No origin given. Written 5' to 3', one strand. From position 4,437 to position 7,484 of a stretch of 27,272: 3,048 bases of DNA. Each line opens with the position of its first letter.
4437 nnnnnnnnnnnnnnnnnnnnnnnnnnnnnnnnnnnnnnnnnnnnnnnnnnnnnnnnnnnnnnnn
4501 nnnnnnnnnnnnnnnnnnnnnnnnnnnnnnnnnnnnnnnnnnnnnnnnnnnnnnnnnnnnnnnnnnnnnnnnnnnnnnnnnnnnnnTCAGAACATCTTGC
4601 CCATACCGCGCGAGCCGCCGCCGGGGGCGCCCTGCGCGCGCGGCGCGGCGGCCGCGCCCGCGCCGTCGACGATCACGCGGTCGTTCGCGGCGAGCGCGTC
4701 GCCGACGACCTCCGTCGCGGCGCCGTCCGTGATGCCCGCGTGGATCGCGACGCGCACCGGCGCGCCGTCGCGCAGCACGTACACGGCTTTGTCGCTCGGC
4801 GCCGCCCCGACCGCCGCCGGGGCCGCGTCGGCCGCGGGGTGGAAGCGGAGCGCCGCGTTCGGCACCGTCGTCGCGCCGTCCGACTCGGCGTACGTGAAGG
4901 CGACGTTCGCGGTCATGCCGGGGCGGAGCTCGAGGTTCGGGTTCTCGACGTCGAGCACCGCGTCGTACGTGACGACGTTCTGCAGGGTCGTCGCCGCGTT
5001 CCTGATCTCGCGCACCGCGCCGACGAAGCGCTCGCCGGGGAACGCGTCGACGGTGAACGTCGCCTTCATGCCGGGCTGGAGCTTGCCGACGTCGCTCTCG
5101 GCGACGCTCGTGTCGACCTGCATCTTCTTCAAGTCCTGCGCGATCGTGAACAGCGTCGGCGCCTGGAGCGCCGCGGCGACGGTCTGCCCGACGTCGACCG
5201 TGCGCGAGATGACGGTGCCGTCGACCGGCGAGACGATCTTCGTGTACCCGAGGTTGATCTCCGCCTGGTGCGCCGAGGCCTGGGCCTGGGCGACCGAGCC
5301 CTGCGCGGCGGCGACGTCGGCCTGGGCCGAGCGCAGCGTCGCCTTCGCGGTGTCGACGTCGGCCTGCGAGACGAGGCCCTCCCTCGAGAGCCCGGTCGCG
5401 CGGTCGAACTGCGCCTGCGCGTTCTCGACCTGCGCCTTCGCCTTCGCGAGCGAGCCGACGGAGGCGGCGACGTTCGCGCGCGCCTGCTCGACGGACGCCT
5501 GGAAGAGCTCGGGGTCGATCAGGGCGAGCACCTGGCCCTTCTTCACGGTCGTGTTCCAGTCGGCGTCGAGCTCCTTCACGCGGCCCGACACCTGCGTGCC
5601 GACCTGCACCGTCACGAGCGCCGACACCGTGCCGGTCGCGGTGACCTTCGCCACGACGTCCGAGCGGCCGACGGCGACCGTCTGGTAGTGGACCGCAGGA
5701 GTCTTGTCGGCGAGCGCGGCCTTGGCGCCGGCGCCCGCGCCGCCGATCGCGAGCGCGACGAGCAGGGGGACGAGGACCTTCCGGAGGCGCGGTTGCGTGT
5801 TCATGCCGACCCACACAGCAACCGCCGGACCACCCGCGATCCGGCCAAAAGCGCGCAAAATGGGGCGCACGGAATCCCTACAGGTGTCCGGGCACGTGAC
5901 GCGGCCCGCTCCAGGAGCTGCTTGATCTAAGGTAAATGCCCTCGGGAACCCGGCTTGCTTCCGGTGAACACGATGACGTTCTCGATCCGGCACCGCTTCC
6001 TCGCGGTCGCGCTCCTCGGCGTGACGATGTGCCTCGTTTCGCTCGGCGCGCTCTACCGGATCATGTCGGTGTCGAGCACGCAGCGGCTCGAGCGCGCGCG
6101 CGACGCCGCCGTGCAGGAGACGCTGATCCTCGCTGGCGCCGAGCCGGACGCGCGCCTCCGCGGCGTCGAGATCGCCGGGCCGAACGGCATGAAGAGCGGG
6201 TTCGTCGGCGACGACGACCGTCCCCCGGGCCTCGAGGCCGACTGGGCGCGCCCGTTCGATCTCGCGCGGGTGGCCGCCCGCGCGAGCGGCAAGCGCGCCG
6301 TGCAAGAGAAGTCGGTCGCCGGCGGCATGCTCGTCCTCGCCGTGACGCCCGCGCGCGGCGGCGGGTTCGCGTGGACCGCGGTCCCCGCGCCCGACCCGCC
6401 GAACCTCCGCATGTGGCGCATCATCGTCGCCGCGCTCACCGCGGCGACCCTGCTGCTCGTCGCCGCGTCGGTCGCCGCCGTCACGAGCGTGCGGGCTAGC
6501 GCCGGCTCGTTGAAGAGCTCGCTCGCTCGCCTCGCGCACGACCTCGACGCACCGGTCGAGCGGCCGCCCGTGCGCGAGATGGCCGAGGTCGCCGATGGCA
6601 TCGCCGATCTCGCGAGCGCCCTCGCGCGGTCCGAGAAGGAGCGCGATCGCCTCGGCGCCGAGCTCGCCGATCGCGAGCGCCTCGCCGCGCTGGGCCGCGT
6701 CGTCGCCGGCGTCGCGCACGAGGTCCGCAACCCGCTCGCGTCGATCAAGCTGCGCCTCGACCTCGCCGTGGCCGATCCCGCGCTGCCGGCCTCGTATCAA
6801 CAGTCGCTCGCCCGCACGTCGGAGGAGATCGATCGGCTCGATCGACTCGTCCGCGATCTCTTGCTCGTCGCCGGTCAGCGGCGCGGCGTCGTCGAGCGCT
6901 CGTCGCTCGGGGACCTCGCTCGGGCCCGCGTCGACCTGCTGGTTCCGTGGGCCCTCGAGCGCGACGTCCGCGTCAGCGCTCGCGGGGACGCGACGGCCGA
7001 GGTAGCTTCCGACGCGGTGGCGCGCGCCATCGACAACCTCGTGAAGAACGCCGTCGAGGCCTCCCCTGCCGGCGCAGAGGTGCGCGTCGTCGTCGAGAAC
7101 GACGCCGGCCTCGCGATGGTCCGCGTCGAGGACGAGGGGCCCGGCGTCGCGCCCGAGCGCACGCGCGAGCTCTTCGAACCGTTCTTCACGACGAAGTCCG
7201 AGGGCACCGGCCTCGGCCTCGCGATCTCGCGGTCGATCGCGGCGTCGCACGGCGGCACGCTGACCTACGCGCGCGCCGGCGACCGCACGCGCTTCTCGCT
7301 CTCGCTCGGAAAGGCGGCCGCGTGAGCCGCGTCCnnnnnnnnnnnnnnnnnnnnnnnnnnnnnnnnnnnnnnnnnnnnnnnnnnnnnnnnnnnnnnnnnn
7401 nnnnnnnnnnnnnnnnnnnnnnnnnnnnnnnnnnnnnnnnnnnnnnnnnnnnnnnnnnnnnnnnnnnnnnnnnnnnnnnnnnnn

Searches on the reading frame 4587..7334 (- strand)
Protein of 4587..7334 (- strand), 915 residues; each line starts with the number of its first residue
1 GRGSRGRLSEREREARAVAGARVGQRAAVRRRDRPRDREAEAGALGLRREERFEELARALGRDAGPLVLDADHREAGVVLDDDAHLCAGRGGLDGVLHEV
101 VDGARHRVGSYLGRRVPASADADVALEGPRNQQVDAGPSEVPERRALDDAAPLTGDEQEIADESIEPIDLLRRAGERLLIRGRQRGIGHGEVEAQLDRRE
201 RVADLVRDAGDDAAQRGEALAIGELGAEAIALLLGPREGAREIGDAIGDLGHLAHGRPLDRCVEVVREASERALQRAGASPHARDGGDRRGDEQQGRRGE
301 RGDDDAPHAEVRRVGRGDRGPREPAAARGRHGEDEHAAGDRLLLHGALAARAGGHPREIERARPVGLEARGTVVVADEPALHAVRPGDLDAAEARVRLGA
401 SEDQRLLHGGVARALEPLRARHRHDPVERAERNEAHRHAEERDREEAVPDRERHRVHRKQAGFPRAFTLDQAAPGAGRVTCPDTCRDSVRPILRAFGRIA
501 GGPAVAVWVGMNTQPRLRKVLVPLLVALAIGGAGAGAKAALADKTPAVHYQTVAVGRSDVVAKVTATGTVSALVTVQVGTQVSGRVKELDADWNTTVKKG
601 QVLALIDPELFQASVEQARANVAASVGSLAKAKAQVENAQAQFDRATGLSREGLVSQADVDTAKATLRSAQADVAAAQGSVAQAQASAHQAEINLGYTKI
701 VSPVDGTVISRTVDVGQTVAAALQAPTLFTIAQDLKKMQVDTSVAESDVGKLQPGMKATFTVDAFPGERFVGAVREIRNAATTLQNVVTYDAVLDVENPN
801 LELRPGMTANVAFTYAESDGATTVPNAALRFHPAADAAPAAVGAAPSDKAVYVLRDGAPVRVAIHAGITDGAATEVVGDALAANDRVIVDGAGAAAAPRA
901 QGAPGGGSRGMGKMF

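Call 11: search_protein_families(library=pfam, proteins=[window:4587-7334:-], max_evalue=0.01)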
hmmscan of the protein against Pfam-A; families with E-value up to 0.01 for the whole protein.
window:4587-7334:- (915 aa): 3 families
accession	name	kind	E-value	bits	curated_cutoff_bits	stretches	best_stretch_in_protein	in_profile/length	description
PF16576.10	HlyD_D23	-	3e-20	72.9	30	1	564-809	6-214/214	Barrel-sandwich domain of CusB or HlyD membrane-fusion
PF13437.12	HlyD_3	-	9.2e-12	46.1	22.2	1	699-806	1-106/106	HlyD family secretion protein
PF02321.23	OEP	-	0.0053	17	22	1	612-686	106-180/187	Outer membrane efflux protein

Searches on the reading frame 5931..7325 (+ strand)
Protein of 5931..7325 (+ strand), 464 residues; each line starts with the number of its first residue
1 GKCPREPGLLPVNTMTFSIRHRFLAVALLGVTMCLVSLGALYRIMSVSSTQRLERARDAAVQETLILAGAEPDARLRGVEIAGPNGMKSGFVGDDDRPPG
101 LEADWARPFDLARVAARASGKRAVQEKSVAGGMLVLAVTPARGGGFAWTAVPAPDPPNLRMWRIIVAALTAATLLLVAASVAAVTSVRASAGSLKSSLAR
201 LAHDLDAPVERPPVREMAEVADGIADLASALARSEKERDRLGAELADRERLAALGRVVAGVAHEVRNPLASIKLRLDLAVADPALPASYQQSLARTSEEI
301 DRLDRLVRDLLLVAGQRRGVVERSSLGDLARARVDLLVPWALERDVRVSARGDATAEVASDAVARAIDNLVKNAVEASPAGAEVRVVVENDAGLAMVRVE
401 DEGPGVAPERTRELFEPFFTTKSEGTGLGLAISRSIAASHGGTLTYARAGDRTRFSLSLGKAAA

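Call 11: search_protein_families(library=pfam, proteins=[window:5931-7325:+], max_evalue=0.01)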
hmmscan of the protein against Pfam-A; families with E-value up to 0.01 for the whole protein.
window:5931-7325:+ (464 aa): 4 families
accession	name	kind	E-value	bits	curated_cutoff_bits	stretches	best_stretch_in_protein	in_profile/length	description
PF02518.31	HATPase_c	-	1.3e-22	80.7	26.4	1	361-459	4-107/111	Histidine kinase-, DNA gyrase B-, and HSP90-like ATPase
PF00512.31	HisKA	-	1.6e-12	47.8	26.9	1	254-313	2-60/66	His Kinase A (phospho-acceptor) domain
PF13581.12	HATPase_c_2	-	0.00017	22.1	27.4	1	359-440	28-112/127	Histidine kinase-like ATPase domain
PF13589.12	HATPase_c_3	-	0.006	17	25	0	364-416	4-55/137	Histidine kinase-, DNA gyrase B-, and HSP90-like ATPase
